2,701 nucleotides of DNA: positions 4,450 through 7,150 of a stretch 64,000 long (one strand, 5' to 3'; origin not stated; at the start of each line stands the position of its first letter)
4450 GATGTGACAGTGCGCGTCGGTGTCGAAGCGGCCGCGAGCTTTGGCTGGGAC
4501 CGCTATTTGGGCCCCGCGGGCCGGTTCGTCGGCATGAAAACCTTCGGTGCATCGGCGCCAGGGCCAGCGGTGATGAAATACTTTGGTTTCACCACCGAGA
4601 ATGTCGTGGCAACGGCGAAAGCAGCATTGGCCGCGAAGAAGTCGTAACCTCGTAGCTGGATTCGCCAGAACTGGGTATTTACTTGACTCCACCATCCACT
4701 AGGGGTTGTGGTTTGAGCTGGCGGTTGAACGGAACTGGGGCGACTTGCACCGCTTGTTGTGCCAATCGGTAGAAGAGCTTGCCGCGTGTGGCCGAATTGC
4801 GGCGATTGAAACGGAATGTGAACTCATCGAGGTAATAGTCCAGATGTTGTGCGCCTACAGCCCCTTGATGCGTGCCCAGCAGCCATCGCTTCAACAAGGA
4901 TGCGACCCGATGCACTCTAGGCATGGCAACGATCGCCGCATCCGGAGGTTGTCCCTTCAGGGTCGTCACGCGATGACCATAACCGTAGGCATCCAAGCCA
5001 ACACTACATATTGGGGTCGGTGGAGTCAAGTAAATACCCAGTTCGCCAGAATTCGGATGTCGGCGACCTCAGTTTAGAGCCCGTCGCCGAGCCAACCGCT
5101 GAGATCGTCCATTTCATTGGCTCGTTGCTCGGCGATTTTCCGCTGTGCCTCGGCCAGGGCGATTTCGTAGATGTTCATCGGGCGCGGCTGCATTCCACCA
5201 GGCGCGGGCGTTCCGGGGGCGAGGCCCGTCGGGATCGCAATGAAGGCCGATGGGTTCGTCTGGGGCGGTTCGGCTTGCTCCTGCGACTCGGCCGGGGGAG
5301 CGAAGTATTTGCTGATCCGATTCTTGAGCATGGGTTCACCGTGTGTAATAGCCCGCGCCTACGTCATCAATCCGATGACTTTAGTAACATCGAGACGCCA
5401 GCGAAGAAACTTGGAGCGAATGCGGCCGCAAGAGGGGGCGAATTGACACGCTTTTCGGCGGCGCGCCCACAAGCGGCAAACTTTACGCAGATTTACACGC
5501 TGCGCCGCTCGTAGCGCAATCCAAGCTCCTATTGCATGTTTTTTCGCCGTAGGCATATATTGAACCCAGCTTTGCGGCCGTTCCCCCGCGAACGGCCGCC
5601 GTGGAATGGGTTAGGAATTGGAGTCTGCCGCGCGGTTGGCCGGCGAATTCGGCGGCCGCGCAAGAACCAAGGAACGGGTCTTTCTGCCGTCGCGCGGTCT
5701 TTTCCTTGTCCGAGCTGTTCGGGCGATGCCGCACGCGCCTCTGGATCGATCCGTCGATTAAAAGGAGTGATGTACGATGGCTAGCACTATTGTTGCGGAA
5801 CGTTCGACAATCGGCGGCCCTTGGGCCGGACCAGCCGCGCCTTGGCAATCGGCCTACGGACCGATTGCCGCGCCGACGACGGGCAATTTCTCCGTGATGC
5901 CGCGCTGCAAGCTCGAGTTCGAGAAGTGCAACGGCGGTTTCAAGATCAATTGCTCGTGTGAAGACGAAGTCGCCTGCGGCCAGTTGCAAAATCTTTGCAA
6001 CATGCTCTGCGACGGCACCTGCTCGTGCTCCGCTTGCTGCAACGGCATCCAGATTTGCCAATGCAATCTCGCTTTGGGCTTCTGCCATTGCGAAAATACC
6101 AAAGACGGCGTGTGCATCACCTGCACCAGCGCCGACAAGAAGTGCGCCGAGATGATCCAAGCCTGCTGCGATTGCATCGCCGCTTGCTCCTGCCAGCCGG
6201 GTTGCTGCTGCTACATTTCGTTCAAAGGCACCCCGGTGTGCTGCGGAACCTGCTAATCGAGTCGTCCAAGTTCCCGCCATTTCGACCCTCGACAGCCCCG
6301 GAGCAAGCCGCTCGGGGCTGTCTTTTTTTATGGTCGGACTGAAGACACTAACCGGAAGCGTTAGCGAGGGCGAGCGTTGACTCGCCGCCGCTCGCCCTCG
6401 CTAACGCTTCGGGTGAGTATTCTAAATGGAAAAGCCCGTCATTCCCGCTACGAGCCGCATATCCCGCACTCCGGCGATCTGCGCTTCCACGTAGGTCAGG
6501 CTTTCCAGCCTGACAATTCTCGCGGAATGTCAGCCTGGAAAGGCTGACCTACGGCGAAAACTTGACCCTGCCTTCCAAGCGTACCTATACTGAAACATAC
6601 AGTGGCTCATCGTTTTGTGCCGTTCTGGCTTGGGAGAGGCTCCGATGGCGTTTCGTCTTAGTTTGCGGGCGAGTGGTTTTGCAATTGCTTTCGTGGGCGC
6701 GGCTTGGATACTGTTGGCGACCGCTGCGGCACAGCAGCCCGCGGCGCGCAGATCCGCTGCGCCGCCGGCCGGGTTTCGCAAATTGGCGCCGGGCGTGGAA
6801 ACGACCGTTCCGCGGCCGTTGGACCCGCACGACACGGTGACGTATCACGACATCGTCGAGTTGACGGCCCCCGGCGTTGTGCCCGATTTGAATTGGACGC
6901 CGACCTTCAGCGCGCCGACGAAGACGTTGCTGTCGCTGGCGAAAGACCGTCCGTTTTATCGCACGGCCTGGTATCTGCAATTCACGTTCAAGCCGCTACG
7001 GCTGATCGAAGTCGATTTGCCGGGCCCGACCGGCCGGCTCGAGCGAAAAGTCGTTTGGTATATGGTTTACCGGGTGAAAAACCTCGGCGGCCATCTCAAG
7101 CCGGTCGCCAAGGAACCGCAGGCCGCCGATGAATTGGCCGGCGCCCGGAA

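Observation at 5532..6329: Stand-alone gene for a 159-aa protein with 29 cysteines behind a Cys-free 43-residue N-terminus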

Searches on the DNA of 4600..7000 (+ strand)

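Call 10: search_rna_families(source=window, start=5000, end=6700, threshold=evalue, max_evalue=1)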
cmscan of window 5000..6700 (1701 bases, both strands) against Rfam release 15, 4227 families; matches with E-value up to 1: 5.
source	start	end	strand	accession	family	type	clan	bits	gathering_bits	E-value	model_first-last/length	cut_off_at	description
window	6490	6553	+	RF03734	mir-4773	Gene; miRNA;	-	31.6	100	0.0027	1-78/78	no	mir-4773 microRNA precursor family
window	6355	6409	+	RF04243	MIR169_3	Gene; miRNA;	CL00098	22.1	70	0.43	1-109/109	no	MIR169_3 microRNA precursor family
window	6344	6421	+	RF00719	mir-326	Gene; miRNA;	-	20.7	66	0.63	1-95/95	no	mir-326 microRNA precursor family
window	6250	6329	+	RF02353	BjrC68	Gene; sRNA;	-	19.1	39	0.055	1-82/82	no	Bradyrhizobiaceae sRNA BjrC68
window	6160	6210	+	RF00223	IRES_Bip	Cis-reg; IRES;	-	14.2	40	0.12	1-263/263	no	bip internal ribosome entry site (IRES)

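Call 62: search_rna_families(sources=[L013, L024, L010, L003, L031, L041, L020, L080], threshold=gathering)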
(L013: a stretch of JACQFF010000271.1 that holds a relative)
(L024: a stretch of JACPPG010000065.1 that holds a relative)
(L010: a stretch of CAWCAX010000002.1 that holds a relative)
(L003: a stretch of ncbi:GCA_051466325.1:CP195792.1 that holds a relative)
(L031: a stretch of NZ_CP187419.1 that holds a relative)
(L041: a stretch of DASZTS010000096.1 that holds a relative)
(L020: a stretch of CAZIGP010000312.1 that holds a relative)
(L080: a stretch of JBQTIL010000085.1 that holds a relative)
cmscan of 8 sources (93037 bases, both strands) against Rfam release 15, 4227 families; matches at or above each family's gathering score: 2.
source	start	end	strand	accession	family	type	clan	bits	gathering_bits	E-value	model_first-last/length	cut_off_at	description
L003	13641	13714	+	RF00005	tRNA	Gene; tRNA;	CL00001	70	29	4.5e-13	1-71/71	no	tRNA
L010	4995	5071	+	RF00029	Intron_gpII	Intron;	-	68.2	40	4e-11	1-77/77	no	Group II catalytic intron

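Call 63: search_rna_families(source=L013, start=4727, end=5245, threshold=evalue, max_evalue=10)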
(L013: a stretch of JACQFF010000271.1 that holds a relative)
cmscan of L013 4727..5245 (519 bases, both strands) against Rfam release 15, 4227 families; matches with E-value up to 10: 1.
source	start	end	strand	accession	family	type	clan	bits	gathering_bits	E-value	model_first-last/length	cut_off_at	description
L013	4906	4980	+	RF02987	GA-cis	Gene; sRNA;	-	13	34.7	7.5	1-88/88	no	GA-cis RNA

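Call 74: search_with_rna_model(model_id=R1, sources=[L001, L003, L007, L009, L010, L011, L012, L013, L014, L015, L016, L017, L018, L019, L020, L021, L024, L027, L028, L029, L030, L031, L032, L033, L034, L036, L041, L042, L043, L044, L046, L047, L051, L058, L063, L071, L075, L076, L078, L080], max_evalue=0.1, make_alignment=true)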
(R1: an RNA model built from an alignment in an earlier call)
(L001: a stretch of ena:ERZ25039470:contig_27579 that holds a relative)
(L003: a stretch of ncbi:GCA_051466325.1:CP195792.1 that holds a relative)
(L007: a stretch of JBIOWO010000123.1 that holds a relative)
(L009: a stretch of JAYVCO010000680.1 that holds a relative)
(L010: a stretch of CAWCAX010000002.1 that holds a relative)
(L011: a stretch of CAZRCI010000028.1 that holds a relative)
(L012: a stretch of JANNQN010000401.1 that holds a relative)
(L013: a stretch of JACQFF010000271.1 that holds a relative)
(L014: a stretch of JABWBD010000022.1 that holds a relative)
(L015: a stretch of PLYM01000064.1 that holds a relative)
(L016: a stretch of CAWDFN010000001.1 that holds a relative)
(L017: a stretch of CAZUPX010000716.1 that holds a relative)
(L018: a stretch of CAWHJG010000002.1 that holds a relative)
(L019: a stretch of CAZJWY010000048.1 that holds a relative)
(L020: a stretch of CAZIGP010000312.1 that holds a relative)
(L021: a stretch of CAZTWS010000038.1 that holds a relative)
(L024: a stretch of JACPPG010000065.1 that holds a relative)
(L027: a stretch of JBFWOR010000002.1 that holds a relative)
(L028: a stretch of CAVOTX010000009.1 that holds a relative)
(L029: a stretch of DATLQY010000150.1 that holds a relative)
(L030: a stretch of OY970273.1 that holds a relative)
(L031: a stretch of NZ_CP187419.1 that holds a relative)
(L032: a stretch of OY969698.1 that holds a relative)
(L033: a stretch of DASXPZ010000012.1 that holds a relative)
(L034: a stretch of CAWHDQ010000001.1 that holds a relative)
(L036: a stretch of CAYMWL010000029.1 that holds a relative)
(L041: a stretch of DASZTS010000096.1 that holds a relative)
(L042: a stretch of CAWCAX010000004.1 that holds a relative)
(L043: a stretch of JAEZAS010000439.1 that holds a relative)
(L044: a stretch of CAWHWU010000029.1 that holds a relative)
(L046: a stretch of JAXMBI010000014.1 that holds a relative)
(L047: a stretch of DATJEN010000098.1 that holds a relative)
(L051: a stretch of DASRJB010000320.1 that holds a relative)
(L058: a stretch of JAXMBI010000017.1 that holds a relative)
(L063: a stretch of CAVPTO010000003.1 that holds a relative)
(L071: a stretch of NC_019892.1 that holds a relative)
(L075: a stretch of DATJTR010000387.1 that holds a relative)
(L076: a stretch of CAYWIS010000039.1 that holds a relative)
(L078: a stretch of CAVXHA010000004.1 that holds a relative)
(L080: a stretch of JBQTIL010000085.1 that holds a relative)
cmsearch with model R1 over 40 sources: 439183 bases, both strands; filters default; matches with E-value up to 0.1: 48.
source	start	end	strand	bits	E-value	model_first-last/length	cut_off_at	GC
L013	5067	5141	+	70.3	7.2e-12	1-75/75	no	0.63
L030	5825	5899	+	67.6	2.5e-11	1-75/75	no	0.57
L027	5843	5916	+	67.2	3.1e-11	1-75/75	no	0.62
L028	5795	5868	+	66.3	4.6e-11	1-75/75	no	0.59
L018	5816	5890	+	65.7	6.1e-11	1-75/75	no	0.65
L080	5833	5904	+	64.9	9e-11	1-75/75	no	0.62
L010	5825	5902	+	64.7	9.7e-11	1-75/75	no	0.56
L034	5826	5900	+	60.9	5.8e-10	1-75/75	no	0.63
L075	2302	2377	+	60.3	7.6e-10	1-75/75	no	0.61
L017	3754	3830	+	59.5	1.1e-09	1-75/75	no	0.57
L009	2050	2127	+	58.8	1.5e-09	1-75/75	no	0.64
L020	513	587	+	58.2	2.1e-09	1-75/75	no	0.6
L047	1539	1617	+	58.1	2.1e-09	1-75/75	no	0.66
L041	5841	5918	+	57.5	2.8e-09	1-75/75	no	0.62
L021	5821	5898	+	57.2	3.2e-09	1-75/75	no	0.59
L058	2314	2386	+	57.1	3.4e-09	1-75/75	no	0.62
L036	5830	5900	+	55.6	6.7e-09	1-75/75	no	0.58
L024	2421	2493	+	53.7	1.6e-08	1-75/75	no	0.58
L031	5829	5900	+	53.4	1.9e-08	1-75/75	no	0.57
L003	7882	7955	+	52.8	2.6e-08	1-75/75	no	0.58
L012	5821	5897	+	51.2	5.4e-08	1-75/75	no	0.62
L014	5855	5925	+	50.7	6.8e-08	1-75/75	no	0.65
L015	5821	5898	+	50.4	7.6e-08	1-75/75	no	0.56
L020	4736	4808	-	49.3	1.3e-07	1-75/75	no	0.6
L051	3936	4009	+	48.5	1.8e-07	1-75/75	no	0.7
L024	4769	4842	-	46.9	4e-07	1-75/75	no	0.69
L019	5821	5899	+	44.8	1.1e-06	1-75/75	no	0.47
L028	10583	10658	-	41.6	4.8e-06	1-75/75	no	0.66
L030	8891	8966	-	40.6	7.4e-06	1-75/75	no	0.64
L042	5857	5934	+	40.4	8.3e-06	1-75/75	no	0.6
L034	10587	10661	-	39.6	1.2e-05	1-75/75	no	0.64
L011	5793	5876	+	38.2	2.3e-05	1-75/75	no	0.64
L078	5771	5841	+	38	2.6e-05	1-75/75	no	0.69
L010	8012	8084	-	37.9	2.6e-05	1-75/75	no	0.71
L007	5830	5903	+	37.8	2.8e-05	1-75/75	no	0.64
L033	2860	2933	+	37.1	3.8e-05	1-75/75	no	0.64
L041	6748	6819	+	35.2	9.1e-05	1-75/75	no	0.65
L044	5836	5913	+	34.3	0.00014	1-75/75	no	0.65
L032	5818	5894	+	33.6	0.0002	1-75/75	no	0.61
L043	6621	6697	+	33.5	0.00021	1-75/75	no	0.57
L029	729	802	+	33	0.00026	1-75/75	no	0.64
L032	9087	9164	-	33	0.00027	1-75/75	no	0.68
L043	5451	5527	+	29.3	0.0015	1-75/75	no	0.58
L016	5829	5900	+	28.3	0.0023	1-75/75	no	0.6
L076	7854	7931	+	27.7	0.0031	1-75/75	no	0.56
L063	5786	5868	+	24.8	0.012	1-75/75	no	0.55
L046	5781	5858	+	24.5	0.014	1-75/75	no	0.63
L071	5268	5343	+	21.4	0.06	1-75/75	no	0.64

Alignment A5: 48 matches aligned to the model, 122 columns, each read 5' to 3' on its own strand. Consensus structure (alignment columns), stored with it:
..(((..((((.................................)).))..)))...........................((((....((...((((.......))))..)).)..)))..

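Call 76: search_with_rna_model(model_id=R1, source=window, start=4600, end=7000, filters=off, max_evalue=10, show_alignments=3)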
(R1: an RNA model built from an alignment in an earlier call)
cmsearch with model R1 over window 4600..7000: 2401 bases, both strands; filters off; matches with E-value up to 10: 22.
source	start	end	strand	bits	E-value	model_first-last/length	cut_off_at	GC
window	5870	5931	+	7.1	0.25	1-75/75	no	0.61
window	4656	4669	+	6.3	0.36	52-66/75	no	0.57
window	4868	4924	-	4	1.1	1-75/75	no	0.58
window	6912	6964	+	2.3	2.4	1-75/75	no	0.6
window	4656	4668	-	2.1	2.6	52-65/75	no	0.62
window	5145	5240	+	1.5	3.5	1-75/75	no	0.7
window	6172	6235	+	1.1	4.1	1-75/75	no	0.61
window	5793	5855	-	0.9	4.5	1-75/75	no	0.68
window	6305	6363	+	0.9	4.7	1-75/75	no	0.51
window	5463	5519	+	0.7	5.1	1-75/75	no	0.6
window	6663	6751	+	0.5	5.4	1-75/75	no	0.66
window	5544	5591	+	0.2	6.3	1-75/75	no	0.6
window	6187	6204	-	0.2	6.4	5-22/75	no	0.72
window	5353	5431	-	0.2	6.5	1-75/75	no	0.54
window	4952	4964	-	0.1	6.8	6-21/75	no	0.62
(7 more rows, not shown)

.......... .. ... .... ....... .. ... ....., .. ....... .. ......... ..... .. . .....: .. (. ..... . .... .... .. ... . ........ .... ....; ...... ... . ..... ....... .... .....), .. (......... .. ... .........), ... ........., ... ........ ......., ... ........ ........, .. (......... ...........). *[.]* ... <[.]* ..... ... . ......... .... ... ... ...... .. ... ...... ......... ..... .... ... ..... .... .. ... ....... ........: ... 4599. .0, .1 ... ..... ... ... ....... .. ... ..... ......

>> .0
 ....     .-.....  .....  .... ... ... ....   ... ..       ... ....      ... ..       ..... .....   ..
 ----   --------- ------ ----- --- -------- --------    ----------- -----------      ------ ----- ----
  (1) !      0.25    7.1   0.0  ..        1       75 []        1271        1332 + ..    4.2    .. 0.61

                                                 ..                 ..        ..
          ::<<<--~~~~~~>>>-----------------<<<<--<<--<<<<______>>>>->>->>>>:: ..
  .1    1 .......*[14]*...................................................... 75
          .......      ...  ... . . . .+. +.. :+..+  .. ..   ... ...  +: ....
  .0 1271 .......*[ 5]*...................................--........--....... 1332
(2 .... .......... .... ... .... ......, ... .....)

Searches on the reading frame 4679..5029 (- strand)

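Call 13: search_protein_families(library=pfam, proteins=[window:4679-5029:-], max_evalue=0.01)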
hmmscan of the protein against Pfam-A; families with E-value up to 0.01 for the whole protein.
window:4679-5029:- (116 aa): 1 family
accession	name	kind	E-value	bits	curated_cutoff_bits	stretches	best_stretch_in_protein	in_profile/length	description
PF12762.13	DDE_Tnp_IS1595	-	2.5e-10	41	27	1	12-75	91-153/153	ISXO2-like transposase domain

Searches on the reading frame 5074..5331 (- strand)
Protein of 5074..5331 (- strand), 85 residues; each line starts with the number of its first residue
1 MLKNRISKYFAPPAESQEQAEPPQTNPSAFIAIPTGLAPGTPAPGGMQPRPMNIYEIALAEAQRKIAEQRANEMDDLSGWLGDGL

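Call 38: search_protein_families(library=pfam, proteins=[window:5074-5331:-], max_evalue=10)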
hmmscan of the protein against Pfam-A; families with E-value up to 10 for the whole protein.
window:5074-5331:- (85 aa): 0 families

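Call 83: find_homologous_proteins(query=A6, max_evalue=0.001)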
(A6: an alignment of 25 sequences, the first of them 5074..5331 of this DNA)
Query A6 (25 sequences) (85 aa, profile of the alignment): 40 proteins with E <= 0.001 among 537 candidates.
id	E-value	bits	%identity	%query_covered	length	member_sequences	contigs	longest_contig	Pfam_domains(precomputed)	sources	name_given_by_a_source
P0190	2.0e-14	72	29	74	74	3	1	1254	-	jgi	jgi:hypothetical protein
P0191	2.4e-14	71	-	-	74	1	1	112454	-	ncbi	-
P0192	1.1e-13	69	-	-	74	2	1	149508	-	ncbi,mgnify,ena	ncbi:MAG: hypothetical protein U0836_16375 [Pirellulales bacterium]|mgnify:CR=1 FL=1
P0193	8.7e-13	66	-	-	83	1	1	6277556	-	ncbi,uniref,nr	ncbi:hypothetical protein SAMN05444166_3432 [Singulisphaera sp. GP187]|uniref:hypothetical protein n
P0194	1.9e-12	65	100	100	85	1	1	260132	-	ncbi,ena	-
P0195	1.9e-12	65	-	-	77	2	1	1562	-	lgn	-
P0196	2.0e-12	65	91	100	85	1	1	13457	-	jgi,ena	-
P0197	2.3e-12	65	-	-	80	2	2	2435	-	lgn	-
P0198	2.3e-12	65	-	-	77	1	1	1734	-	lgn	-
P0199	3.1e-12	65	31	74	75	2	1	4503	-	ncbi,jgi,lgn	jgi:hypothetical protein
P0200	3.3e-12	64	-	-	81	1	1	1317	-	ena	-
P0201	4.0e-12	64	26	72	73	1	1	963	-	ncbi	-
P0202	6.8e-12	63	64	100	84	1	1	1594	-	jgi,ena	-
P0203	1.9e-11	62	78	100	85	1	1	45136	-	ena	-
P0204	2.6e-11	62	-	-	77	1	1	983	-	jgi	jgi:hypothetical protein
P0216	1.9e-9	56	62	100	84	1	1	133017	-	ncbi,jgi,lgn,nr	ncbi:MAG TPA: hypothetical protein VHX65_13000 [Pirellulales bacterium]|jgi:hypothetical protein|nr:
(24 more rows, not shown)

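Call 93: predict_structure(alignment_id=A7)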
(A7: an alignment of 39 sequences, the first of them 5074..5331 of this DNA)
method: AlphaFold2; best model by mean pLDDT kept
length: 85 residues; sequences in the alignment: 39
mean_pLDDT: 64.3   pTM: 0.26
mean pLDDT of the five models: 64.3, 63.6, 62.0, 61.3, 60.4
residues with pLDDT >= 90: 0; 70-90: 20; 50-70: 64; < 50: 1
segments of 3 or more residues with pLDDT < 50: none
pLDDT, mean of each block of 10 residues (from residue 1): 64 58 67 63 56 77 78 59 51
secondary structure, 60 per line:
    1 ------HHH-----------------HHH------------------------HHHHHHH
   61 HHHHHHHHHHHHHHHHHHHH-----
elements in order: H54-80

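Call 99: list_cluster_members(proteins=[P0194, P0001, P0002])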
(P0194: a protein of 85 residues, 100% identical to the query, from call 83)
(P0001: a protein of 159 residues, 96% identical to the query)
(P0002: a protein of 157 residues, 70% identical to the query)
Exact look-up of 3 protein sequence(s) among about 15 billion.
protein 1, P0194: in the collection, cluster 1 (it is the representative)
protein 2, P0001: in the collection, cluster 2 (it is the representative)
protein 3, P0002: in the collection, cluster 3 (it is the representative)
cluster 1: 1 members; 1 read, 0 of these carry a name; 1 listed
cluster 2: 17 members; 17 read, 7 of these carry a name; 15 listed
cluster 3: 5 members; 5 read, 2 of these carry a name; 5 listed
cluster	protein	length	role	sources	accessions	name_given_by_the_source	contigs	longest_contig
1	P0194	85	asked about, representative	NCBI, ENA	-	-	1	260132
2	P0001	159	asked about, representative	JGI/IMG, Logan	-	hypothetical protein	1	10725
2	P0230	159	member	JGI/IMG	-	hypothetical protein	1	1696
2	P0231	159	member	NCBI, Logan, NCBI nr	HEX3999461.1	MAG TPA: hypothetical protein VHX65_12995 [Pirellulales bacterium] | hypothetical protein [Pirellulales bacterium]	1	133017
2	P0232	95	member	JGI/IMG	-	hypothetical protein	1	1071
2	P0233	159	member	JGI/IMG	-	hypothetical protein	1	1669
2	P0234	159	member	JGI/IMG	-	hypothetical protein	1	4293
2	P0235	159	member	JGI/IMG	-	hypothetical protein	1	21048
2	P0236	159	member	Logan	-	-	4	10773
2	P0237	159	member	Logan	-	-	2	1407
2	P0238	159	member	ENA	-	-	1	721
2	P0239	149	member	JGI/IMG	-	-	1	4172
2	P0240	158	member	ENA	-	-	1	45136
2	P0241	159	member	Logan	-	-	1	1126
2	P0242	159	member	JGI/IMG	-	-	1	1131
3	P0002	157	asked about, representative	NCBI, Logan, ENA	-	-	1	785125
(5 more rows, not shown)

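Call 100: find_encoding_contigs(protein=P0194, flank=4000, max_places=2)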
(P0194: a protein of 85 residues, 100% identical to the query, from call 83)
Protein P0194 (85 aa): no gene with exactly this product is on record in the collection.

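Call 101: find_encoding_contigs(protein=P0216, flank=10000, max_places=2)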
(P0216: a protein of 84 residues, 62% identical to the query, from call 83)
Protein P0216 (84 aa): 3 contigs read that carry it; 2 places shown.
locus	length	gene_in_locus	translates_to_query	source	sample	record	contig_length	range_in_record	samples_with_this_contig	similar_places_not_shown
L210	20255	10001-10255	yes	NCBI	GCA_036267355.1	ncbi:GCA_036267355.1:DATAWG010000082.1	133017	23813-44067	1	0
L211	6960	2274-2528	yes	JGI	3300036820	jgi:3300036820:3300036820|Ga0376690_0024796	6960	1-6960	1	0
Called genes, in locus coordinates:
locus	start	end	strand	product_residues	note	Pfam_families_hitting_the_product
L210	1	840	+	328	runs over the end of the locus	PF01073:3Beta_HSD, PF01370:Epimerase, PF04321:RmlD_sub_bind, PF05368:NmrA, PF07993:NAD_binding_4 (weak), PF13460:NAD_binding_10, PF16363:GDP_Man_Dehyd, PF07993:NAD_binding_4, +1 more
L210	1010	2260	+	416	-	PF00109:ketoacyl-synt, PF00108:Thiolase_N (faint), PF02801:Ketoacyl-synt_C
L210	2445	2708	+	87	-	PF00550:PP-binding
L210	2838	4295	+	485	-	PF00890:FAD_binding_2 (weak), PF01266:DAO (faint), PF01593:Amino_oxidase, PF03486:HI0933_like (faint), PF12831:FAD_oxidored (faint), PF13450:NAD_binding_8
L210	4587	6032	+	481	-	PF00070:Pyr_redox (faint), PF00890:FAD_binding_2, PF01266:DAO (weak), PF01494:FAD_binding_3 (faint), PF12831:FAD_oxidored, PF01593:Amino_oxidase, PF13450:NAD_binding_8, PF01266:DAO (weak), +2 more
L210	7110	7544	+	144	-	PF22817:ApeP-like (weak), PF07977:FabA, PF22818:ApeI-like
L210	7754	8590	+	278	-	PF00106:adh_short, PF13561:adh_short_C2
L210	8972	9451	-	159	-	-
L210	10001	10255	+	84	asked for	-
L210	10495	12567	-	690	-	PF00456:Transketolase_N, PF02779:Transket_pyr, PF22613:Transketolase_C_1, PF02780:Transketolase_C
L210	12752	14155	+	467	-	-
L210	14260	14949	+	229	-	PF00072:Response_reg, PF00486:Trans_reg_C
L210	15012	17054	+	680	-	PF00512:HisKA, PF13581:HATPase_c_2 (weak), PF02518:HATPase_c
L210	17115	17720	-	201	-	PF02589:LUD_dom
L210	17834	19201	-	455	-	PF02589:LUD_dom, PF00037:Fer4 (faint), PF12800:Fer4_4 (faint), PF13183:Fer4_8, PF12838:Fer4_7, PF13187:Fer4_9 (weak), PF13534:Fer4_17, PF11870:LutB_C, +2 more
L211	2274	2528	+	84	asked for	-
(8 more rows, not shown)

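Call 105: search_protein_families(library=padloc, proteins=[window:5074-5328:-], max_evalue=0.1)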
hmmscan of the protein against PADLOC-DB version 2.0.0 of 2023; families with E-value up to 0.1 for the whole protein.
window:5074-5328:- (84 aa): 0 families

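Call 106: search_protein_families(library=phrogs, proteins=[window:5074-5328:-], max_evalue=0.1)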
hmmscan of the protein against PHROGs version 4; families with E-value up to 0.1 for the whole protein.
window:5074-5328:- (84 aa): 0 families

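Call 107: search_protein_families(library=ncbifam, proteins=[window:5074-5328:-], max_evalue=0.1)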
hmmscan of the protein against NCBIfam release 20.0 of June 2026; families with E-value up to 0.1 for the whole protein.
window:5074-5328:- (84 aa): 0 families
